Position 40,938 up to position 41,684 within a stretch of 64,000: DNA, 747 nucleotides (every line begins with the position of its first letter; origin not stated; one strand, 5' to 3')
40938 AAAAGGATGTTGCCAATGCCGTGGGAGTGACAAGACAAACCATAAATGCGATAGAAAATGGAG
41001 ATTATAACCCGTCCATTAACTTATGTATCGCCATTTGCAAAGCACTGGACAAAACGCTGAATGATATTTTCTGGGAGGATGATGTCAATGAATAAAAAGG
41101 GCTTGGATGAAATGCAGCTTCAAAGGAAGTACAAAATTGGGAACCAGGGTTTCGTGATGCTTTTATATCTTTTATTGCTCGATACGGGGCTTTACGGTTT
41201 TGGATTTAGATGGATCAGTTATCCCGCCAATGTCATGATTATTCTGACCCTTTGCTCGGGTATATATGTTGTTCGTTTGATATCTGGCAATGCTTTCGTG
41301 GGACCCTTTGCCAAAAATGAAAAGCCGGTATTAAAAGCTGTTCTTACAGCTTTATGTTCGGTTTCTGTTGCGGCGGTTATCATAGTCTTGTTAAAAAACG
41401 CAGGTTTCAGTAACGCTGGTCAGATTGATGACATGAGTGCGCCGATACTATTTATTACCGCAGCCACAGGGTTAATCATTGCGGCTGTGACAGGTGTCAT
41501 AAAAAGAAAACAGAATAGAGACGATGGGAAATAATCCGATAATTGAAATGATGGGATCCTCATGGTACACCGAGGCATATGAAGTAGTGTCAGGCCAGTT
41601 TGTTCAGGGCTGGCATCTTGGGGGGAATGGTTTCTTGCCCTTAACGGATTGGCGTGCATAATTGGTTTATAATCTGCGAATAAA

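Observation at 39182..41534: Two YozG-like XRE regulator plus small membrane protein modules flanking a membrane-anchored MBL hydrolase, each with its own palindromic operator over the promoter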

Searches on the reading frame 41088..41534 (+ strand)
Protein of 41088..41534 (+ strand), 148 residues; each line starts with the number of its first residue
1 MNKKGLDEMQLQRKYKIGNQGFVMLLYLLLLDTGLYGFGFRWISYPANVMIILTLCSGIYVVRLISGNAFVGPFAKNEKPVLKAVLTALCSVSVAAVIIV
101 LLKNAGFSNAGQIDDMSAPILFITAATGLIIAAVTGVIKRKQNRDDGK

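Call 3: search_protein_families(library=pfam, proteins=[window:41088-41534:+], max_evalue=1)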
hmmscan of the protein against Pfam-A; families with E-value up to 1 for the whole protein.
window:41088-41534:+ (148 aa): 4 families
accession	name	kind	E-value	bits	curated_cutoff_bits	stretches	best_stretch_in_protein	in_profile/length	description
PF20563.3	DUF6773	-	9e-05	22.8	27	1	1-134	1-135/163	Family of unknown function (DUF6773)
PF23778.1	Phage_holin_2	-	0.0044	17.7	32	1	23-104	5-85/92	Putative phage holin family 2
PF19814.4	DUF6297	-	0.0087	15.3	29.8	1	69-140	102-172/375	Family of unknown function (DUF6297)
PF13687.11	DUF4153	-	0.01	15.5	27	1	24-134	29-139/373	Domain of unknown function (DUF4153)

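Call 4: search_protein_families(library=ncbifam, proteins=[window:41088-41534:+], max_evalue=1)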
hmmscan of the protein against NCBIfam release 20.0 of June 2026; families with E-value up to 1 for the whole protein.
window:41088-41534:+ (148 aa): 1 family
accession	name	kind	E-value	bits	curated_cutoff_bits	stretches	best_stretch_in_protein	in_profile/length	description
NF007924.0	PRK10639.1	equivalog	0.004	16.9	341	1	32-114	103-179/211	formate dehydrogenase cytochrome b556 subunit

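Call 21: find_homologous_proteins(query=window:41088-41534:+, max_evalue=0.001)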
Query window:41088-41534:+ (148 aa): 152 proteins with E <= 0.001 among 212 candidates; the best 120 are listed.
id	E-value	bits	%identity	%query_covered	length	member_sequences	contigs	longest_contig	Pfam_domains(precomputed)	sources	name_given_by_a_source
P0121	3.6e-89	314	100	100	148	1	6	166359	-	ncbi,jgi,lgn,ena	jgi:hypothetical protein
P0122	1.1e-68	247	81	98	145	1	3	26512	PF20563.4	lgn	-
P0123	5.1e-66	239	74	100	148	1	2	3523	-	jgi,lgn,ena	-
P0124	1.0e-63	231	74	100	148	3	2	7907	PF20563.4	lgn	-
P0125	4.1e-63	229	73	99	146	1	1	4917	PF20563.4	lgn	-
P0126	2.2e-62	227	71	99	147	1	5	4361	PF20563.4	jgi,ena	-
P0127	2.2e-62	227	73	99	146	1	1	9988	PF20563.4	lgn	-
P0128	6.0e-61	222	70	100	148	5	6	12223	PF20563.4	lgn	-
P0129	1.1e-60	221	67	99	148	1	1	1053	-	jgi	jgi:hypothetical protein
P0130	1.5e-60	221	70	100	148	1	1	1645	PF20563.4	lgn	-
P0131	2.5e-60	220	69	100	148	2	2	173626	PF20563.4,PF01891.22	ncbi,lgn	-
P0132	2.5e-60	220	69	100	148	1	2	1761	-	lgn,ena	-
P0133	4.5e-60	219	68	100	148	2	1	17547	PF20563.4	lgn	-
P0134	7.5e-60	219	72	98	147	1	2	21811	PF20563.4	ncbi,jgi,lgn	-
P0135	8.8e-60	218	72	99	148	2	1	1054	PF20563.4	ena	-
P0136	1.5e-59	218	68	100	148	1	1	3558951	PF20563.4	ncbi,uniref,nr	ncbi:DUF6773 family protein [Candidatus Contubernalis alkaliaceticus]|uniref:DUF6773 family protein 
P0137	1.6e-59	218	68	100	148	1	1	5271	PF20563.4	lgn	-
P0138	1.7e-59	218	66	100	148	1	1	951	PF20563.4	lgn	-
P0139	1.8e-59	217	67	99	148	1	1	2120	PF20563.4,PF01891.22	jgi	jgi:hypothetical protein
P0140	4.6e-59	216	70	99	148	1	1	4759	PF20563.4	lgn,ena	-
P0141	5.1e-59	216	66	100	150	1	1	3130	PF20563.4,PF01891.22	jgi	-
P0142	5.2e-59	216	68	100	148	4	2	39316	PF20563.4,PF01891.22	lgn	-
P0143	1.1e-58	215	66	99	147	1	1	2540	PF20563.4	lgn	-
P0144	1.2e-58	215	69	98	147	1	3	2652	PF20563.4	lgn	-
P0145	3.0e-58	213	69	99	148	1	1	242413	PF20563.4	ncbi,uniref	ncbi:hypothetical protein ACOBQJ_09625 [Pelotomaculum propionicicum]|uniref:hypothetical protein n=1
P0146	6.7e-58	212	66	99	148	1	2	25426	PF20563.4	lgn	-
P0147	7.0e-58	212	66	99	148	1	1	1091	PF20563.4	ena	-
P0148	7.6e-58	212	67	99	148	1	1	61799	PF20563.4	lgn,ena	-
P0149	1.9e-57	211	66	100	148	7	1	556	PF20563.4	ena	-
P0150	2.3e-57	211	65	100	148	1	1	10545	PF20563.4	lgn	-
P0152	4.0e-57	210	65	99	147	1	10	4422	PF20563.4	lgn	-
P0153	4.6e-57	210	67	100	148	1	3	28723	PF20563.4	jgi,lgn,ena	-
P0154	7.3e-57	209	66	99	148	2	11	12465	PF20563.4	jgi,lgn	jgi:hypothetical protein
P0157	1.8e-56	208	61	100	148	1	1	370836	PF20563.4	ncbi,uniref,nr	ncbi:MAG: hypothetical protein K0R93_841 [Anaerosolibacter sp.]|uniref:DUF6773 family protein n=1 Ta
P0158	1.9e-56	208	61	100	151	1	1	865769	PF20563.4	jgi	jgi:hypothetical protein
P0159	1.9e-56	208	67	95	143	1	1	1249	PF20563.4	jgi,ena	-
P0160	1.9e-56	208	66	99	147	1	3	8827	PF20563.4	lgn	-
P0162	2.7e-56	207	63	100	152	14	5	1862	PF20563.4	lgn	-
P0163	4.0e-56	207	67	99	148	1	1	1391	PF20563.4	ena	-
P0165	1.2e-55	205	66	99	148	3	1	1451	PF20563.4,PF01891.22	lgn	-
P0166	1.8e-55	205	65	99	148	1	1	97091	PF20563.4,PF01891.22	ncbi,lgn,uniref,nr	ncbi:DUF6773 family protein [Anoxynatronum buryatiense]|uniref:Uncharacterized protein n=1 Tax=Anoxy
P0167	1.8e-55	204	66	100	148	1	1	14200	PF20563.4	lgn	-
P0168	2.4e-55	204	64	99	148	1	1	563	PF20563.4,PF01891.22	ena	-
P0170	6.7e-55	203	64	98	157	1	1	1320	PF20563.4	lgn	-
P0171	6.8e-55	203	61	100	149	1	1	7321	PF20563.4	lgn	-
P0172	7.1e-55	203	64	99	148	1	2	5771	PF20563.4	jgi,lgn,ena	-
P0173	1.0e-54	202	62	100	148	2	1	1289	PF20563.4,PF01891.22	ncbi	-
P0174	1.5e-54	202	64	99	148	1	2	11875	PF20563.4,PF01891.22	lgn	-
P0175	1.7e-54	201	59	100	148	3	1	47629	PF20563.4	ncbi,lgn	-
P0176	3.3e-54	200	64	99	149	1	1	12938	PF20563.4,PF01891.22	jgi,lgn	jgi:ABC-type transport system involved in cytochrome c biogenesis permease subunit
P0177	5.9e-54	200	60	100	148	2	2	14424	PF20563.4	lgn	-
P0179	2.5e-53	198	63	99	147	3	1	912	PF20563.4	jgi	-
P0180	2.5e-53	198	62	99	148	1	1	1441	PF20563.4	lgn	-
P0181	4.1e-53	197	63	99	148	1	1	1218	PF20563.4,PF01891.22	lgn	-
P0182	7.4e-53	196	60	99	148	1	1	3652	PF20563.4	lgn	-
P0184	1.0e-52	196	61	100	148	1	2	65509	PF20563.4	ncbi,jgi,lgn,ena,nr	ncbi:MAG: hypothetical protein CVV02_13625 [Firmicutes bacterium HGW-Firmicutes-7]|nr:MAG: hypotheti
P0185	1.4e-52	195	64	96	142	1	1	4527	PF20563.4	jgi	jgi:hypothetical protein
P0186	1.4e-52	195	60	99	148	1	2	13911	PF20563.4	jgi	jgi:hypothetical protein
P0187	3.3e-52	194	64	99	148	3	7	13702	PF20563.4,PF01891.22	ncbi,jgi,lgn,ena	ncbi:MAG: DUF6773 family protein [Anaerovoracaceae bacterium]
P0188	5.2e-52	193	62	99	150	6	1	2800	PF20563.4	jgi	-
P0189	6.3e-52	193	60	99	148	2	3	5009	PF20563.4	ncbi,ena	-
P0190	7.6e-52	193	62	99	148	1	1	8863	PF20563.4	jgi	jgi:hypothetical protein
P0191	7.6e-52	193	63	97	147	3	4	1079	PF20563.4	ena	-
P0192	1.3e-51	192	57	100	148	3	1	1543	PF20563.4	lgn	-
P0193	1.5e-51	192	61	99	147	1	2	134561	PF20563.4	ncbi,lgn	-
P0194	1.7e-51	192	60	99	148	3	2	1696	PF20563.4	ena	-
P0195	3.4e-51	191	61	100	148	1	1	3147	PF20563.4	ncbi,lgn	-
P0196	6.2e-51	190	61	100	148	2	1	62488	PF20563.4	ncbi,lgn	-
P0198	7.8e-51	189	59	99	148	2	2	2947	PF20563.4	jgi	jgi:uncharacterized membrane protein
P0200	2.1e-50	188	58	99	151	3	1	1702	PF20563.4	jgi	-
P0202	3.7e-50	187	60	99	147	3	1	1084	PF20563.4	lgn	-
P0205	6.0e-50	187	58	99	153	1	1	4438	PF20563.4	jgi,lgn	jgi:hypothetical protein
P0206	6.6e-50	186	61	96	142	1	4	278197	PF20563.4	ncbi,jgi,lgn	jgi:uncharacterized membrane protein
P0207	8.3e-50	186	57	99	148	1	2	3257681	PF20563.4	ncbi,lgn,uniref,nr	ncbi:DUF6773 family protein [Serpentinicella alkaliphila]|uniref:Uncharacterized protein n=1 Tax=Ser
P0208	1.2e-49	186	61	98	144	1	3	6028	PF20563.4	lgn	-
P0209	1.6e-49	185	60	97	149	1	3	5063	PF20563.4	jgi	jgi:hypothetical protein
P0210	1.7e-49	185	58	100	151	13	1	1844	PF20563.4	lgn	-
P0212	3.1e-49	184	59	96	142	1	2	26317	PF20563.4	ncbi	-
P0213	4.0e-49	184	59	99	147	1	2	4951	PF20563.4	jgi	jgi:hypothetical protein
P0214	6.1e-49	183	59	98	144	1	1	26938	PF20563.4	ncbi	-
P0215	9.1e-49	183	58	96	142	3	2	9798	PF20563.4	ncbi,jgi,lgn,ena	-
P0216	1.1e-48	183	60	98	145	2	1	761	PF20563.4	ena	-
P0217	1.7e-48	182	54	100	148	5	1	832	PF20563.4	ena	-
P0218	1.7e-48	182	55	99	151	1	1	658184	PF20563.4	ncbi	ncbi:MAG: DUF6773 family protein [Clostridiaceae bacterium]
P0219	2.4e-48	181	59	98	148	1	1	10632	PF20563.4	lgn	-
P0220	2.8e-48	181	57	99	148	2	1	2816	PF20563.4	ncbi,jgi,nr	ncbi:MAG: hypothetical protein K0S75_3048 [Clostridia bacterium]|jgi:hypothetical protein|nr:hypothe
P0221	7.0e-48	180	55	100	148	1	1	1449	PF20563.4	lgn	-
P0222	9.5e-48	179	53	99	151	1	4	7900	PF20563.4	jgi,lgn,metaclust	metaclust:\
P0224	1.8e-47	179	56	99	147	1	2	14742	PF20563.4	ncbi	-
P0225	1.8e-47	179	53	99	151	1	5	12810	PF20563.4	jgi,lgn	-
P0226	7.5e-47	177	53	99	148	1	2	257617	PF20563.4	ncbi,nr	ncbi:MAG: hypothetical protein BWY15_00293 [Firmicutes bacterium ADurb.Bin193]|nr:MAG: hypothetical 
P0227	2.1e-46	175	55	99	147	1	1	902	PF20563.4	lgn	-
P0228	3.9e-46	174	53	100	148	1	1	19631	PF20563.4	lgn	-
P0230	4.5e-45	171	55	99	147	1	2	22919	PF19814.5,PF20563.4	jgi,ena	-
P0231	1.2e-44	169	55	99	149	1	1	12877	PF20563.4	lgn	-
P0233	2.5e-44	168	57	100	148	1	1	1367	PF20563.4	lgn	-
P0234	3.8e-44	168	51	99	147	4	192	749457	PF20563.4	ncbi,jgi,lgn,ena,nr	ncbi:MAG TPA: hypothetical protein P5309_07185 [Syntrophomonadaceae bacterium]|jgi:hypothetical prot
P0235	8.1e-43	163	53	100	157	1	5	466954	PF20563.4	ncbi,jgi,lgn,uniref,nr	ncbi:DUF6773 family protein [Sinanaerobacter chloroacetimidivorans]|jgi:hypothetical protein|uniref:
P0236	3.5e-42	161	52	99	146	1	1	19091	PF20563.4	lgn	-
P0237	3.6e-42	161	56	100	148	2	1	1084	PF20563.4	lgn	-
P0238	3.0e-41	158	50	99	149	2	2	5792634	PF20563.4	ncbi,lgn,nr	ncbi:DUF6773 family protein [Geosporobacter ferrireducens]|nr:DUF6773 family protein [Geosporobacter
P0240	1.1e-40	157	50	98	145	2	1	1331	PF20563.4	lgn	-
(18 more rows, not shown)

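Call 23: find_encoding_contigs(protein=P0121, flank=10000, max_places=6)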
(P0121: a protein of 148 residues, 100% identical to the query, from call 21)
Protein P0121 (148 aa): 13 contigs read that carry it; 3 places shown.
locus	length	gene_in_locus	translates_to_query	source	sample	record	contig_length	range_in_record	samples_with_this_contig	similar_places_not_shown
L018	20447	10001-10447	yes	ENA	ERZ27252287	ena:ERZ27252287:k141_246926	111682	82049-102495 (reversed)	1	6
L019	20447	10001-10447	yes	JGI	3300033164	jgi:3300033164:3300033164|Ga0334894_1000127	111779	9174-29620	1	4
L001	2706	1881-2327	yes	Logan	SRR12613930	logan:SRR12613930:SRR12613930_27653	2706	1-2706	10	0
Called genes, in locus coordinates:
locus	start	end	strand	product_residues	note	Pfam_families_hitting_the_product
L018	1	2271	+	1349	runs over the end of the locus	PF00139:Lectin_legB, PF18483:Lectin_L-type_dom, PF18998:Flg_new_2 (faint), PF02369:Big_1, PF09479:Flg_new, PF00395:SLH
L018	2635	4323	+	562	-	PF00672:HAMP, PF00015:MCPsignal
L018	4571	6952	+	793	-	PF02901:PFL-like, PF01228:Gly_radical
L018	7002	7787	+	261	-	PF13353:Fer4_12, PF04055:Radical_SAM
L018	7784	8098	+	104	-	-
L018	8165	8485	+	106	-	-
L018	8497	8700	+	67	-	PF12844:HTH_19, PF13560:HTH_31 (weak), PF01381:HTH_3, PF13443:HTH_26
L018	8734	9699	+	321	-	PF00753:Lactamase_B, PF23023:Anti-Pycsar_Apyc1 (weak), PF12706:Lactamase_B_2 (weak)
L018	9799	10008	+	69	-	PF12844:HTH_19, PF13560:HTH_31, PF01381:HTH_3, PF13413:HTH_25 (weak), PF13443:HTH_26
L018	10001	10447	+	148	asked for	-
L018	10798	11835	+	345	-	PF00155:Aminotran_1_2 (weak), PF01212:Beta_elim_lyase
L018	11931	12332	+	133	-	PF04205:FMN_bind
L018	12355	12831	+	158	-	PF03358:FMN_red (weak), PF12724:Flavodoxin_5 (faint)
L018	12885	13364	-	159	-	PF09537:DUF2383 (faint), PF02915:Rubrerythrin (faint), PF07875:Coat_F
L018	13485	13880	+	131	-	PF01894:YjbQ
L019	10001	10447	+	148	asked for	-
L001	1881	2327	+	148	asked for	-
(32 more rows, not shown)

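Call 24: find_related_loci(query=A2, collection=metagenome_contigs, flank=4000)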
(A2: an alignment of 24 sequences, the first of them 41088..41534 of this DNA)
Query A2 (148 aa) in metagenome_contigs; peptide patterns used: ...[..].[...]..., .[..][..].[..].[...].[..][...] (x = any residue, [..] = any of these).
600 stretches matched a pattern (row limit reached: there are more); 10 encode a relative of the query (tblastn E <= 1e-3); 10 distinct loci.
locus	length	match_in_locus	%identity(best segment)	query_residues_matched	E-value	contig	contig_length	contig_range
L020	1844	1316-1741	58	1-142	6e-60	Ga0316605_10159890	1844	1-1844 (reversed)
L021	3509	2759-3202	58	1-148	1e-57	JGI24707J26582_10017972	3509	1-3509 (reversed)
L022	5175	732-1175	55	1-148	2e-57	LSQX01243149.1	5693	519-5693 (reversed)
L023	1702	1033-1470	58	1-146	1e-55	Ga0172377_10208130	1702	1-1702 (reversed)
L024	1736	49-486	64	1-146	1e-52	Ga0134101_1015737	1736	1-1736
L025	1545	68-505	60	1-146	2e-52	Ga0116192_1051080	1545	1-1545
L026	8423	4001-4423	52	6-146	8e-34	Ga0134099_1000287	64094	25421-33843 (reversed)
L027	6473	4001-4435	42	1-146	5e-33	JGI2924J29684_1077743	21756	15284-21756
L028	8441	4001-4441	43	1-146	8e-33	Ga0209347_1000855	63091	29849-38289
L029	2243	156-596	40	1-146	3e-32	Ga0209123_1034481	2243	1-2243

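Call 50: find_related_loci(query=A2, collection=viral_contigs, flank=4000)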
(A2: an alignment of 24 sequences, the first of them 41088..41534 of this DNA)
Query A2 (148 aa) in viral_contigs; peptide patterns used: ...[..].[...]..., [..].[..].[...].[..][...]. (x = any residue, [..] = any of these).
348 stretches matched a pattern, but none encodes a relative of the query by tblastn (E <= 1e-3).

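Call 51: find_encoding_contigs(protein=P0234, flank=3000, max_places=5)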
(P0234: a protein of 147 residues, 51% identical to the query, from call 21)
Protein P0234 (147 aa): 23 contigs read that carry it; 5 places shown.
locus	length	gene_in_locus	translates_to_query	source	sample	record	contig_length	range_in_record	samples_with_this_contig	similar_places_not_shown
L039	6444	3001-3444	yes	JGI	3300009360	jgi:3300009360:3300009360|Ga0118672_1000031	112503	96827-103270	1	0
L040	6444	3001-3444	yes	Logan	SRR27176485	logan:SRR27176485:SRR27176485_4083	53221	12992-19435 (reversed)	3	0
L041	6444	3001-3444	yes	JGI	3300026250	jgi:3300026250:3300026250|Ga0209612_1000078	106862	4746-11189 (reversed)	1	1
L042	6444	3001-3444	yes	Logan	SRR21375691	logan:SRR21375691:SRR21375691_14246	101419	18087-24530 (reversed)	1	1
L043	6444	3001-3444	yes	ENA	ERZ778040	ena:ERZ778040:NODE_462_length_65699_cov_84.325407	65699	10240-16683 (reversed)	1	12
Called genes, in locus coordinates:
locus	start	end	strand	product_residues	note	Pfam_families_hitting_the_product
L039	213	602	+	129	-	PF01894:YjbQ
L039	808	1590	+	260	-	PF12724:Flavodoxin_5 (weak), PF00037:Fer4 (faint), PF12837:Fer4_6 (faint), PF12838:Fer4_7 (weak), PF13187:Fer4_9 (weak), PF13484:Fer4_16 (faint)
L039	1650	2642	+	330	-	PF00753:Lactamase_B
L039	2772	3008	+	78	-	PF12844:HTH_19, PF13413:HTH_25 (weak), PF13443:HTH_26, PF13560:HTH_31, PF01381:HTH_3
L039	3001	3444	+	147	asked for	PF20563:DUF6773 (weak)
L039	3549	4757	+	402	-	PF01545:Cation_efflux, PF16916:ZT_dimer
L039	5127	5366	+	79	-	-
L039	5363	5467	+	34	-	-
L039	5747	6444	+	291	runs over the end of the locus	PF00753:Lactamase_B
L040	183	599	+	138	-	PF01894:YjbQ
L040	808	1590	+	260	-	PF12724:Flavodoxin_5 (weak), PF00037:Fer4 (faint), PF12837:Fer4_6 (faint), PF12838:Fer4_7 (weak), PF13187:Fer4_9 (weak), PF13484:Fer4_16 (faint)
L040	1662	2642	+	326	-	PF00753:Lactamase_B, PF23023:Anti-Pycsar_Apyc1 (faint)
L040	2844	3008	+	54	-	PF01381:HTH_3, PF12844:HTH_19 (weak), PF13443:HTH_26 (weak), PF13560:HTH_31 (weak)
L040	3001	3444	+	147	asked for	PF20563:DUF6773 (weak)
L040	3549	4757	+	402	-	PF01545:Cation_efflux, PF16916:ZT_dimer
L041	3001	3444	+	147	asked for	PF20563:DUF6773 (weak)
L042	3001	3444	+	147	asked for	PF20563:DUF6773 (weak)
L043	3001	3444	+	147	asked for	PF20563:DUF6773 (weak)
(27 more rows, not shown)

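Call 52: find_encoding_contigs(protein=P0207, flank=3000, max_places=3)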
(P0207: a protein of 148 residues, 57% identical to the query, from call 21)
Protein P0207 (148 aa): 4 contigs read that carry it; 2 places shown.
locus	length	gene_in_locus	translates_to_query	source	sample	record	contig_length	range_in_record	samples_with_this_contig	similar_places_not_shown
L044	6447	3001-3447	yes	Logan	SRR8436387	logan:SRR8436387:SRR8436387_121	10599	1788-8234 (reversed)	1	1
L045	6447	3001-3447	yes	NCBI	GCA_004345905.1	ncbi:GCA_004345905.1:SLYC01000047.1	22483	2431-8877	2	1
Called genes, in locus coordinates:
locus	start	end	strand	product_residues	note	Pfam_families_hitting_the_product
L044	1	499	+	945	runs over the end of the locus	PF00690:Cation_ATPase_N, PF00122:E1-E2_ATPase, PF13246:Cation_ATPase, PF00702:Hydrolase, PF00689:Cation_ATPase_C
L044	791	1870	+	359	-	PF03193:RsgA_GTPase, PF01926:MMR_HSR1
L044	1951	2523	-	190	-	-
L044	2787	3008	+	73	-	PF12844:HTH_19 (weak), PF13443:HTH_26 (weak), PF13560:HTH_31, PF01381:HTH_3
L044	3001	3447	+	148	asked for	PF20563:DUF6773 (weak)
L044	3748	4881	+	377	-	PF01169:GDT1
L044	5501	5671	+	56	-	-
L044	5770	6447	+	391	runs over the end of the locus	PF05222:AlaDh_PNT_N, PF01262:AlaDh_PNT_C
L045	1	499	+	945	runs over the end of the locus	PF00690:Cation_ATPase_N, PF00122:E1-E2_ATPase, PF13246:Cation_ATPase, PF00702:Hydrolase, PF00689:Cation_ATPase_C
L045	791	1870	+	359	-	PF03193:RsgA_GTPase, PF01926:MMR_HSR1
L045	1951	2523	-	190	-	-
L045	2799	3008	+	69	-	PF12844:HTH_19 (weak), PF13560:HTH_31, PF01381:HTH_3, PF13443:HTH_26 (weak)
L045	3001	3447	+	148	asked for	PF20563:DUF6773 (weak)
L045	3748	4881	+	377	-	PF01169:GDT1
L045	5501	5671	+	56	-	-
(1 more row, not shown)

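Call 53: find_encoding_contigs(protein=P0238, flank=3000, max_places=3)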
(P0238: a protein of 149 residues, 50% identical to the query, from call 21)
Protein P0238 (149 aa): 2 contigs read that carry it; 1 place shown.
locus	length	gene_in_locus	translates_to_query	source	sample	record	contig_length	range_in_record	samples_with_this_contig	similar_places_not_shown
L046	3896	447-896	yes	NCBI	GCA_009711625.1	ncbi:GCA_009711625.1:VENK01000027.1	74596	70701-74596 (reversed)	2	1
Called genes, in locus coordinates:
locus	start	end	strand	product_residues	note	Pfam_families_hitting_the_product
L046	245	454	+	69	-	PF12844:HTH_19, PF13560:HTH_31, PF01381:HTH_3, PF13413:HTH_25 (weak), PF13443:HTH_26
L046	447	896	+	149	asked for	PF20563:DUF6773 (weak)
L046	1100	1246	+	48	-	-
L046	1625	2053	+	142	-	PF16242:Pyrid_ox_like, PF01243:PNPOx_N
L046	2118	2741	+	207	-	PF09346:SMI1_KNR4, PF14567:SUKH_5 (faint), PF14568:SUKH_6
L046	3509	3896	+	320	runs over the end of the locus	PF24827:AstE_AspA_cat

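Call 56: search_protein_families(library=pfam, proteins=[L039:1650-2642:+, L039:2772-3008:+, L039:3001-3444:+], max_evalue=0.01)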
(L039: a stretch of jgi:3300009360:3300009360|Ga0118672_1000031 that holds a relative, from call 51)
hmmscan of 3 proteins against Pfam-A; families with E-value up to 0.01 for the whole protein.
L039:1650-2642:+ (330 aa): 4 families
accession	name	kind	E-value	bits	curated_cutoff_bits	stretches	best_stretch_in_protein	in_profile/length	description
PF00753.33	Lactamase_B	-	1.7e-25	90.5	22.7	1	29-236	7-196/196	Metallo-beta-lactamase superfamily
PF19583.5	ODP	-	0.00037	20.9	27.2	0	138-196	76-136/194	ODP family beta lactamase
PF12706.13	Lactamase_B_2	-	0.00085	19.4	27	0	38-88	1-52/200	Beta-lactamase superfamily domain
PF21221.3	B_lactamase-like_C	-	0.0058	16.8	27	0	294-316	24-46/46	Metallo-beta-lactamase-like, C-terminal domain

L039:2772-3008:+ (78 aa): 9 families
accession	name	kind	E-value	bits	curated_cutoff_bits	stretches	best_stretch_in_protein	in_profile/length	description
PF01381.28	HTH_3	-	3.2e-19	69.1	23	1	16-69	1-54/55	Helix-turn-helix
PF12844.13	HTH_19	-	3.2e-09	37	30.2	1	15-71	3-59/64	Helix-turn-helix domain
PF13560.12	HTH_31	-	4e-09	37.1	27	1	15-64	5-55/64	Helix-turn-helix domain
PF13443.12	HTH_26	-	4.8e-08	33.6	22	1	15-71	1-58/63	Cro/C1-type HTH DNA-binding domain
PF13413.12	HTH_25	-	1.2e-05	25.5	24.6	1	15-50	1-36/62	Helix-turn-helix domain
PF13545.12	HTH_Crp_2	-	4.4e-05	23.8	27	1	20-43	18-41/70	Crp-like helix-turn-helix domain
PF07022.19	Phage_CI_repr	-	0.002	18.9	22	1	18-75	5-62/65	Bacteriophage CI repressor helix-turn-helix domain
PF00325.26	Crp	-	0.0026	17.9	21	1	23-42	1-20/32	Bacterial regulatory proteins, crp family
PF13412.12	HTH_24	-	0.005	16.8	21.9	1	25-43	18-36/48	Winged helix-turn-helix DNA-binding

L039:3001-3444:+ (147 aa): 2 families
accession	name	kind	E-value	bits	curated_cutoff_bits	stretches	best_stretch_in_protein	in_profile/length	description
PF20563.3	DUF6773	-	1.7e-05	25.2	27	1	6-138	6-141/163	Family of unknown function (DUF6773)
PF11683.13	DUF3278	-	0.00051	20.6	26.6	1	5-66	21-89/130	Protein of unknown function (DUF3278)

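Call 64: search_dna_similar(query=window:41088-41534:+, collection=plasmids, mode=protein, max_rows=10, max_evalue=0.001)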
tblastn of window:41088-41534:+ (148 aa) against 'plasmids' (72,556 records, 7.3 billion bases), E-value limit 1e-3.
No match.
